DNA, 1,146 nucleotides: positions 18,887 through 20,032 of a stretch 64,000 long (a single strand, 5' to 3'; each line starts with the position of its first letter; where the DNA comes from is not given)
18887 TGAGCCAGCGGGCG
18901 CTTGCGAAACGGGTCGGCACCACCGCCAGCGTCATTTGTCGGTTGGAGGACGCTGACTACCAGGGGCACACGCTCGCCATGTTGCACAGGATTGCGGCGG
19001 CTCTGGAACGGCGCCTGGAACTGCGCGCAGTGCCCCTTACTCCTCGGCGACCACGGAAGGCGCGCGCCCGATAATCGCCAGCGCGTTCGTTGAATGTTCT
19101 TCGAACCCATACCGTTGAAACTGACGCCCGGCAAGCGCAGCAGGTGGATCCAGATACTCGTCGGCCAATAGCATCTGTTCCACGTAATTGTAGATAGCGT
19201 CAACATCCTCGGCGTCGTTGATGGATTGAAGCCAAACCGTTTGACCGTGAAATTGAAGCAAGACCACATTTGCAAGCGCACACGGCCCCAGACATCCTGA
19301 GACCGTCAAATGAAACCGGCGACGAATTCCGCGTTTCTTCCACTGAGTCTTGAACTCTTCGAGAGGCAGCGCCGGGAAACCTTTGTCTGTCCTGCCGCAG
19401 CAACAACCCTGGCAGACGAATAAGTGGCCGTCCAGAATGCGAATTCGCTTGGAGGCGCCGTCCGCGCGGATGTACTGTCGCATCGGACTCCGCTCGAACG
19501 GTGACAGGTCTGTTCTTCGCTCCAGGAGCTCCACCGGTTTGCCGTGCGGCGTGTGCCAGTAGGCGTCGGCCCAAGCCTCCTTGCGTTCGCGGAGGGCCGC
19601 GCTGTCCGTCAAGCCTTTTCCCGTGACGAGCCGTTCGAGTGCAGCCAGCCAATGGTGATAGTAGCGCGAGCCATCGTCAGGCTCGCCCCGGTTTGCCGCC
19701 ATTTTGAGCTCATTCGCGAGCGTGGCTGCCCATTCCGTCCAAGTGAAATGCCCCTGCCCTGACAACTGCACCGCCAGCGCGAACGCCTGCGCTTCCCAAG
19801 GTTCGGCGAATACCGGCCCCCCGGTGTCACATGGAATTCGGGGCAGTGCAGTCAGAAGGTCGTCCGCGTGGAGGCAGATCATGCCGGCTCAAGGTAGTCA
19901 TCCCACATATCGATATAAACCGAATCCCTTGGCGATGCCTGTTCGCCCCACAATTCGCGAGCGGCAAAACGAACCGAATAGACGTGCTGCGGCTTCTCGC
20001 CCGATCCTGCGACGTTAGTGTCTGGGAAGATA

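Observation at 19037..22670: Cobalt-type nitrile hydratase with a twin-arginine signal on the alpha subunit and an activator-ferredoxin fusion, next to an amidase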

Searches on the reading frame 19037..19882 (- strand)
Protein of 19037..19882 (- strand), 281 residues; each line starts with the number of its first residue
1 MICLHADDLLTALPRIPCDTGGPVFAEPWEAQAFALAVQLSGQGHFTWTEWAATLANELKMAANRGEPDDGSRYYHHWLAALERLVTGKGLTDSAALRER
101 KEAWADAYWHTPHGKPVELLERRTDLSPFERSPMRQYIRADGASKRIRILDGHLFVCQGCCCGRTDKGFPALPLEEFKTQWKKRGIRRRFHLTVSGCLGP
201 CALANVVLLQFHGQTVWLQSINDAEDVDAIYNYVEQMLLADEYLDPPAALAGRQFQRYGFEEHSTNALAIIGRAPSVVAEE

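Call 3: search_protein_families(library=pfam, proteins=[window:19037-19882:-], max_evalue=0.01)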
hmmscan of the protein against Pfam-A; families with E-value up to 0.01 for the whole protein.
window:19037-19882:- (281 aa): 1 family
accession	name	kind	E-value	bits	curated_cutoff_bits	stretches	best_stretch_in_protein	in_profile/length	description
PF21006.2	NHase_beta_N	-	2.5e-10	40.9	21.5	1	20-107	20-101/115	Nitrile hydratase beta subunit, N-terminal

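Call 4: search_protein_families(library=ncbifam, proteins=[window:19037-19882:-], max_evalue=0.01)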
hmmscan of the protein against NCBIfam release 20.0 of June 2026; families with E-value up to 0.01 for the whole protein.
window:19037-19882:- (281 aa): 3 families
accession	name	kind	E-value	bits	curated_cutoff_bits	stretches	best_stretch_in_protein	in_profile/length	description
TIGR03889.1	nitrile_acc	equivalog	3e-26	91.2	46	1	25-96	1-72/74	nitrile hydratase accessory protein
TIGR03888.1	nitrile_beta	equivalog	7.3e-09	35.8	152.2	1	19-108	19-102/226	nitrile hydratase subunit beta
NF041613.1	fdxn_Azotob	equivalog_domain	0.00013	22.2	195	1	158-239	21-92/107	2Fe-2S ferredoxin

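Call 9: find_homologous_proteins(query=window:19037-19882:-, max_evalue=0.00001)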
Query window:19037-19882:- (281 aa): 2125 proteins with E <= 0.00001 among 4677 candidates; the best 120 are listed.
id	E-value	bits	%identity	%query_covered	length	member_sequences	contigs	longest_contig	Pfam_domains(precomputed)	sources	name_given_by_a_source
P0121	2.2e-194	662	100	100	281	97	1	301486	PF21006.3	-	-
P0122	3.5e-164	563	91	93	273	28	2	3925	PF21006.3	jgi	jgi:cobaltochelatase CobN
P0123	1.4e-159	548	86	94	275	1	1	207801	PF21006.3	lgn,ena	-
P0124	1.3e-148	512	86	89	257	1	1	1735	PF21006.3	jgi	jgi:nitrile hydratase accessory protein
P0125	4.4e-143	493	81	93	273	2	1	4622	PF21006.3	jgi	jgi:nitrile hydratase accessory protein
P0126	9.2e-135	466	82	85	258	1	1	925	PF21006.3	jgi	-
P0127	1.1e-134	466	77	90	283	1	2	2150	PF21006.3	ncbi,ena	-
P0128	4.1e-134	464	76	93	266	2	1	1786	PF21006.3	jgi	jgi:nitrile hydratase accessory protein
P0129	1.7e-131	455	77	90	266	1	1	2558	PF21006.3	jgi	jgi:nitrile hydratase accessory protein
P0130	4.4e-123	428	70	96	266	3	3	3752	PF21006.3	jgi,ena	-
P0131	2.3e-120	419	72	91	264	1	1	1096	PF21006.3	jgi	jgi:nitrile hydratase accessory protein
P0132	4.5e-120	418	70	90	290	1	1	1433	PF21006.3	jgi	jgi:nitrile hydratase accessory protein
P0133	1.3e-119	416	71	89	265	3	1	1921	PF21006.3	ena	-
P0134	1.5e-119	416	72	88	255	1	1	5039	PF21006.3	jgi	jgi:nitrile hydratase accessory protein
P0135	1.6e-119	416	71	89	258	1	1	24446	PF21006.3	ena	-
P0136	7.2e-118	411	70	91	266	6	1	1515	PF21006.3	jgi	jgi:nitrile hydratase accessory protein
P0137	8.6e-118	410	70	89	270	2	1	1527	PF21006.3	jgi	-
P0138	3.6e-117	408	67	91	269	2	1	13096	PF21006.3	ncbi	ncbi:MAG: nitrile hydratase accessory protein [Acidobacteriota bacterium]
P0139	4.7e-117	408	69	90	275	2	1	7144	PF21006.3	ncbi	-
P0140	2.9e-116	405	70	89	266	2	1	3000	PF21006.3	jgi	jgi:nitrile hydratase accessory protein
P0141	3.6e-116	405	69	92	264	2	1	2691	PF21006.3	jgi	jgi:nitrile hydratase accessory protein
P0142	4.4e-116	405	70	85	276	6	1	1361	PF21006.3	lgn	-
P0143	5.3e-116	405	71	89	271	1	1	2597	PF21006.3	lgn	-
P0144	7.4e-116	404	67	92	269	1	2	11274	PF21006.3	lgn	-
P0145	9.5e-116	404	66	95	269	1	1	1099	PF21006.3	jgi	jgi:cobaltochelatase CobN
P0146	1.0e-115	404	68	91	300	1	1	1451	PF21006.3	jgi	jgi:nitrile hydratase accessory protein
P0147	1.3e-115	403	67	92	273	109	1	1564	PF21006.3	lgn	-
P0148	1.5e-115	403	73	85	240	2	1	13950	PF21006.3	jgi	jgi:cobaltochelatase CobN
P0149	2.2e-115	403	72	84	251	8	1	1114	PF21006.3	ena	-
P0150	2.6e-115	402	68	89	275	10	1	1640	PF21006.3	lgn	-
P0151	3.4e-115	402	68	89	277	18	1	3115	PF21006.3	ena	-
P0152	4.8e-115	401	68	89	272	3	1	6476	PF21006.3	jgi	jgi:nitrile hydratase accessory protein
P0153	4.8e-115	401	70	88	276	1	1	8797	PF21006.3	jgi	jgi:nitrile hydratase accessory protein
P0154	5.0e-115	401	67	91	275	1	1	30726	PF21006.3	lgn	-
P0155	6.5e-115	401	69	91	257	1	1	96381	PF21006.3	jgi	jgi:nitrile hydratase accessory protein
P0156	1.3e-114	400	69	89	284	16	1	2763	PF21006.3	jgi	jgi:nitrile hydratase accessory protein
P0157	2.3e-114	399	67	90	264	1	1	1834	PF21006.3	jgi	jgi:nitrile hydratase accessory protein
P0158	2.3e-114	399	67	91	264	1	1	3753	PF21006.3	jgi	jgi:nitrile hydratase accessory protein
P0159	3.0e-114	399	69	89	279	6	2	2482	PF21006.3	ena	-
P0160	3.4e-114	399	67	92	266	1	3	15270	PF21006.3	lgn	-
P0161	4.4e-114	398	70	88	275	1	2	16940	PF21006.3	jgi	jgi:nitrile hydratase accessory protein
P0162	4.6e-114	398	67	92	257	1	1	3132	PF21006.3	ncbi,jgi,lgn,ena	jgi:cobaltochelatase CobN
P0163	4.6e-114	398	69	88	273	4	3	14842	PF21006.3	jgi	jgi:cobaltochelatase CobN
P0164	5.1e-114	398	69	88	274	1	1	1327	PF21006.3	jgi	jgi:cobaltochelatase CobN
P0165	5.2e-114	398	68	89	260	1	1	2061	PF21006.3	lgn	-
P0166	5.6e-114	398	67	91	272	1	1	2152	PF21006.3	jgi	jgi:nitrile hydratase accessory protein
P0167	6.1e-114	398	69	89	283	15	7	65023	PF21006.3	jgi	jgi:cobaltochelatase CobN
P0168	6.8e-114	398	70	87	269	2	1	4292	PF21006.3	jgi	jgi:cobaltochelatase CobN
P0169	7.0e-114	398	67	93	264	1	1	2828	PF21006.3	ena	-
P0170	8.2e-114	397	68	90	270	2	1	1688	PF21006.3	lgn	-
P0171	8.7e-114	397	69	90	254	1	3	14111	PF21006.3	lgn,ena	-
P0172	1.4e-113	397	67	90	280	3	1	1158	PF21006.3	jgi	jgi:cobaltochelatase CobN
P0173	1.6e-113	397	66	92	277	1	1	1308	PF21006.3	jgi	jgi:cobaltochelatase CobN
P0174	1.6e-113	396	68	89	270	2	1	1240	PF21006.3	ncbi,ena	-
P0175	1.6e-113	396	68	89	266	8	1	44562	PF21006.3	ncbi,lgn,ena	-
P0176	1.7e-113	396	66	92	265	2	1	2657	PF21006.3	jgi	jgi:cobaltochelatase CobN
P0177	1.7e-113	396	70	88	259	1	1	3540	PF21006.3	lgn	-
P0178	2.0e-113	396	67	90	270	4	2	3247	PF21006.3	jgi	jgi:nitrile hydratase accessory protein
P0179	2.1e-113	396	68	89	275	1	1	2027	PF21006.3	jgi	jgi:nitrile hydratase accessory protein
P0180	3.1e-113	396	69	89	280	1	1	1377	PF21006.3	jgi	-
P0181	3.2e-113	396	69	89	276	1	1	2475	PF21006.3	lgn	-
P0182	3.2e-113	395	68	89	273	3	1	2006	PF21006.3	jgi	-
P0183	7.7e-113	394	70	88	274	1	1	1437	PF21006.3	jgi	jgi:cobaltochelatase CobN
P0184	8.2e-113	394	67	89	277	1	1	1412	PF21006.3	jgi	jgi:nitrile hydratase accessory protein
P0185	9.7e-113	394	65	95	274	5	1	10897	PF21006.3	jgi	jgi:cobaltochelatase CobN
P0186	9.7e-113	394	68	88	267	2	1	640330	PF21006.3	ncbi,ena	-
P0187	1.0e-112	394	69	88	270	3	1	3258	PF21006.3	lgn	-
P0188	1.1e-112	394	69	88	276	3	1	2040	PF21006.3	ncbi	-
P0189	1.2e-112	394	69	88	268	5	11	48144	PF21006.3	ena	-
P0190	1.3e-112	393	69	88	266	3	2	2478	PF21006.3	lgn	-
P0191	1.3e-112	393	64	93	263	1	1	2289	PF21006.3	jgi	jgi:cobaltochelatase CobN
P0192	1.3e-112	393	66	90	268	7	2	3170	PF21006.3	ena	-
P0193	1.4e-112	393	68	89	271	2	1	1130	PF21006.3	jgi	jgi:cobaltochelatase CobN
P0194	1.7e-112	393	69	88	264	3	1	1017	PF21006.3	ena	-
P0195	2.2e-112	393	68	89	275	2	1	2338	PF21006.3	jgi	jgi:cobaltochelatase CobN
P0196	3.3e-112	392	68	89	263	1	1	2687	PF21006.3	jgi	jgi:nitrile hydratase accessory protein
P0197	4.9e-112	392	67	90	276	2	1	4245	PF21006.3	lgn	-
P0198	5.6e-112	391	68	91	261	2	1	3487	PF21006.3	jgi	-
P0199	6.3e-112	391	68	89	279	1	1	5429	PF21006.3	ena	-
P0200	8.5e-112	391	67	91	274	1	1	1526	PF21006.3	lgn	-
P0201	1.0e-111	391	68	88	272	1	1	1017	PF21006.3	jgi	jgi:nitrile hydratase accessory protein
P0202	1.2e-111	390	67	89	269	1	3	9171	PF21006.3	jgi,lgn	-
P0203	1.4e-111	390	68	89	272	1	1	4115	PF21006.3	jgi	jgi:nitrile hydratase accessory protein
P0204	1.4e-111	390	67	88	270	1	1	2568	PF21006.3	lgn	-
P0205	1.6e-111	390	66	90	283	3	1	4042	PF21006.3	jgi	jgi:nitrile hydratase accessory protein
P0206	1.6e-111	390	68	90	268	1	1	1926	PF21006.3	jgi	jgi:cobaltochelatase CobN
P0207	1.8e-111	390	69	88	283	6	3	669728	PF21006.3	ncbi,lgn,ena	-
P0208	2.2e-111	389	66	93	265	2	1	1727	PF21006.3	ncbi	-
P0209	2.8e-111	389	68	89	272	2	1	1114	PF21006.3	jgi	jgi:nitrile hydratase accessory protein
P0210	4.1e-111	389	66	90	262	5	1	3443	PF21006.3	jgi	jgi:nitrile hydratase accessory protein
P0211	5.5e-111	388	66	91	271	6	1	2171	PF21006.3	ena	-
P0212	7.8e-111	388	66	92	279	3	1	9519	PF21006.3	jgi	jgi:nitrile hydratase accessory protein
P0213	8.6e-111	388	68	88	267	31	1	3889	PF21006.3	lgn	-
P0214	9.4e-111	387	67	88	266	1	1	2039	PF21006.3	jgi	jgi:nitrile hydratase accessory protein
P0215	9.8e-111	387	67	89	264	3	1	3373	PF21006.3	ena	-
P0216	1.1e-110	387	67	89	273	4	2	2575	PF21006.3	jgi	-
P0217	1.8e-110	386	66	90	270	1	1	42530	PF21006.3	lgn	-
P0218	1.8e-110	386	71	84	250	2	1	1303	PF21006.3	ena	-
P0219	2.0e-110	386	71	84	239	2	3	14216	PF21006.3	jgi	jgi:cobaltochelatase CobN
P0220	2.2e-110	386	66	91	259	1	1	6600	PF21006.3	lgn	-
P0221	2.6e-110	386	68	88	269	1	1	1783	PF21006.3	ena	-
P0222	2.7e-110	386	67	89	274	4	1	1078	PF21006.3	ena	-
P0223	2.9e-110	386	65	92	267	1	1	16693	PF21006.3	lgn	-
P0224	3.2e-110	386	68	88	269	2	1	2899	PF21006.3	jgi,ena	jgi:nitrile hydratase accessory protein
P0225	3.8e-110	385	68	89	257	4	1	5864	PF21006.3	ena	-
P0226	4.2e-110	385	67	89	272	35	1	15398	PF21006.3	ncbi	ncbi:MAG: nitrile hydratase accessory protein [Bryobacteraceae bacterium]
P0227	5.2e-110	385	66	89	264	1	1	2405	PF21006.3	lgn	-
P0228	6.4e-110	385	67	89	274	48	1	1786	PF21006.3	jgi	jgi:cobaltochelatase CobN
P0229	7.3e-110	384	68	88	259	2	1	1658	PF21006.3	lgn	-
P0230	7.4e-110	384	65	90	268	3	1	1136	PF21006.3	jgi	jgi:nitrile hydratase accessory protein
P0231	7.9e-110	384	67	88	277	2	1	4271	PF21006.3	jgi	jgi:nitrile hydratase accessory protein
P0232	1.1e-109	384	66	89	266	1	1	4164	PF21006.3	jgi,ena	-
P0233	1.1e-109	384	65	91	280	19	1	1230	PF21006.3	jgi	jgi:nitrile hydratase accessory protein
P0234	1.3e-109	384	68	88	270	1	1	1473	PF21006.3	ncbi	-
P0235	1.3e-109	384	67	89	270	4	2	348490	PF21006.3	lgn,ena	-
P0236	1.8e-109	383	67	88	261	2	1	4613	PF21006.3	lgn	-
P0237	1.9e-109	383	67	88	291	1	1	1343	PF21006.3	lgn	-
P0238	2.2e-109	383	67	89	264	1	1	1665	PF21006.3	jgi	jgi:nitrile hydratase accessory protein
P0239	2.5e-109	383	67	88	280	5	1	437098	PF21006.3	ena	-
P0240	2.5e-109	383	66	89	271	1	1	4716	PF21006.3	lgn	-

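Call 19: find_encoding_contigs(protein=P0121, flank=10000, max_places=3)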
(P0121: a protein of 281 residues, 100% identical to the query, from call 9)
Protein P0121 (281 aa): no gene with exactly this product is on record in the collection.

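Call 26: search_solved_structures(query=A1, max_evalue=1, show_alignments=2)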
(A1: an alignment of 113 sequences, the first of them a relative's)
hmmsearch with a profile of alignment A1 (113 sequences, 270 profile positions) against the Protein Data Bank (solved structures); distinct sequences matched with E-value up to 1: 9.
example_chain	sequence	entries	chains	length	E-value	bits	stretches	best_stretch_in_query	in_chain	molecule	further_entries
7t2r_B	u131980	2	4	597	0.0016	20.9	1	149-213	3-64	NiFe hydrogenase subunit B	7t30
5abr_A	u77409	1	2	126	0.0066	19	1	174-209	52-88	FERREDOXIN, 2FE-2S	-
3qxe_B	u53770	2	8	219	0.011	18.2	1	18-103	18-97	Co-type Nitrile Hydratase beta subunit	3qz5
3qz9_B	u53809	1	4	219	0.011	18.2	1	18-103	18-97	Co-type Nitrile Hydratase beta subunit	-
3qyg_B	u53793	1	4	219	0.012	18.1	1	18-103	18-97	Co-type Nitrile Hydratase beta subunit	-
3qyh_B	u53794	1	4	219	0.19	14.2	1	18-103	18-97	Co-type Nitrile Hydratase beta subunit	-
7qou_B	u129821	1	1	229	0.62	12.5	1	20-104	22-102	Nitrile hydratase subunit beta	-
7qom_B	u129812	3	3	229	0.63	12.5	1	19-104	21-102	Nitrile hydratase subunit beta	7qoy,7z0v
2dpp_B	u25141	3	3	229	0.79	12.2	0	20-104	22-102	Nitrile hydratase beta subunit | Nitrile hydratase subunit beta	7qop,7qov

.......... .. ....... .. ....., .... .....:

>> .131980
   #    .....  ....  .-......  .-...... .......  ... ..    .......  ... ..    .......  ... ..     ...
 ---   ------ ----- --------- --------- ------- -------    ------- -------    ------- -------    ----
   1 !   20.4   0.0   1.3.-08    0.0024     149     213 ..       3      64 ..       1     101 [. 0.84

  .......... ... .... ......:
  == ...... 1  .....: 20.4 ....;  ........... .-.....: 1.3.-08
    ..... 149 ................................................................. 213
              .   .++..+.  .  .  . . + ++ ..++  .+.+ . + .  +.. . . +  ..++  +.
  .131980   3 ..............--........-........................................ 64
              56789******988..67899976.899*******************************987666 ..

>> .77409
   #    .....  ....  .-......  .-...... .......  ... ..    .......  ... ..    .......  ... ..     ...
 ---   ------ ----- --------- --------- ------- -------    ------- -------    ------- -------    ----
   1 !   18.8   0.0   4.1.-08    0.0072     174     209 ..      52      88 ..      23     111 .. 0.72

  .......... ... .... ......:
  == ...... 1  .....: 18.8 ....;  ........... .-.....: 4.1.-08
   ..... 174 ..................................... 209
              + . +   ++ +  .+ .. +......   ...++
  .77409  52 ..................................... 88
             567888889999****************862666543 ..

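Call 28: search_protein_families(library=pfam, alignment_id=A1, max_evalue=1)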
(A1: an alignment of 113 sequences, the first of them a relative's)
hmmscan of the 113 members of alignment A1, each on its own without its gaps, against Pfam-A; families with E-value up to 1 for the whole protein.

A. member 1, P0121 (281 aa): 3 families
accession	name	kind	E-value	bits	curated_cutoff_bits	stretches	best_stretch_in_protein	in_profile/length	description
PF21006.2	NHase_beta_N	-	2.5e-10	40.9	21.5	1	20-107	20-101/115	Nitrile hydratase beta subunit, N-terminal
PF01366.23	PRTP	-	0.078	11.5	24.6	1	179-238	88-150/656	Herpesvirus processing and transport protein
PF07845.16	DUF1636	-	0.11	13.3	31.6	1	154-238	1-91/117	Protein of unknown function (DUF1636)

B. families by the number of members that match (of 113 scanned): 22 families
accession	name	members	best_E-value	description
PF21006.2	NHase_beta_N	113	2.1e-12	Nitrile hydratase beta subunit, N-terminal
PF24881.1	DUF7739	39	0.00038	Domain of unknown function (DUF7739)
PF07845.16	DUF1636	16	0.014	Protein of unknown function (DUF1636)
PF10101.14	DUF2339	14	0.0038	Predicted membrane protein (DUF2339)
PF11369.13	DUF3160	14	0.022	Protein of unknown function (DUF3160)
PF24628.1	DUF7627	4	0.0086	Repeat of unknown function (DUF7627)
PF21553.2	Formyl_trans_C_2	3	0.015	Methionyl-tRNA formyltransferase, C-terminal domain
PF14724.11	mit_SMPDase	3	0.29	Mitochondrial-associated sphingomyelin phosphodiesterase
PF09282.15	Mago-bind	2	0.074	Mago binding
PF04625.18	DEC-1_N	2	0.12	DEC-1 protein, N-terminal region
PF08803.17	ydhR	2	0.17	Putative mono-oxygenase ydhR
PF06806.18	DUF1233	1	0.031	Putative excisionase (DUF1233)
PF16727.10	REV1_C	1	0.052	DNA repair protein REV1 C-terminal domain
PF08740.16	BCS1_N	1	0.053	BCS1 N terminal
PF14024.11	DUF4240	1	0.07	Protein of unknown function (DUF4240)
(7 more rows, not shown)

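Call 30: predict_structure(alignment_id=A1)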
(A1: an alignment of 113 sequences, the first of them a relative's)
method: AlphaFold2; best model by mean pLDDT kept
length: 281 residues; sequences in the alignment: 113
mean_pLDDT: 78.2   pTM: 0.53
mean pLDDT of the five models: 78.2, 78.2, 76.6, 75.9, 72.8
residues with pLDDT >= 90: 111; 70-90: 88; 50-70: 52; < 50: 30
segments of 3 or more residues with pLDDT < 50: 1-5, 15-19, 112-119, 263-273
pLDDT, mean of each block of 10 residues (from residue 1): 44 49 63 80 92 94 91 84 93 81 63 46 66 76 79 89 85 95 91 82 85 93 96 97 96 79 47 55 68
secondary structure, 60 per line:
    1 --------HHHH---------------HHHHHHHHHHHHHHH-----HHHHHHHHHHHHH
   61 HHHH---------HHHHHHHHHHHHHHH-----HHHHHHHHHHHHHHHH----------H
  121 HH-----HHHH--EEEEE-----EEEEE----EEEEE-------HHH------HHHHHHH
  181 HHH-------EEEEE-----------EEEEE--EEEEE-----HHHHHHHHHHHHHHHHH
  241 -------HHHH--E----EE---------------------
elements in order: H9-12 H28-42 H48-64 H74-88 H94-109 H128-131 E134-138 E144-148 E153-157 H174-183 E191-195 E207-211 E214-218 H224-240 H248-251
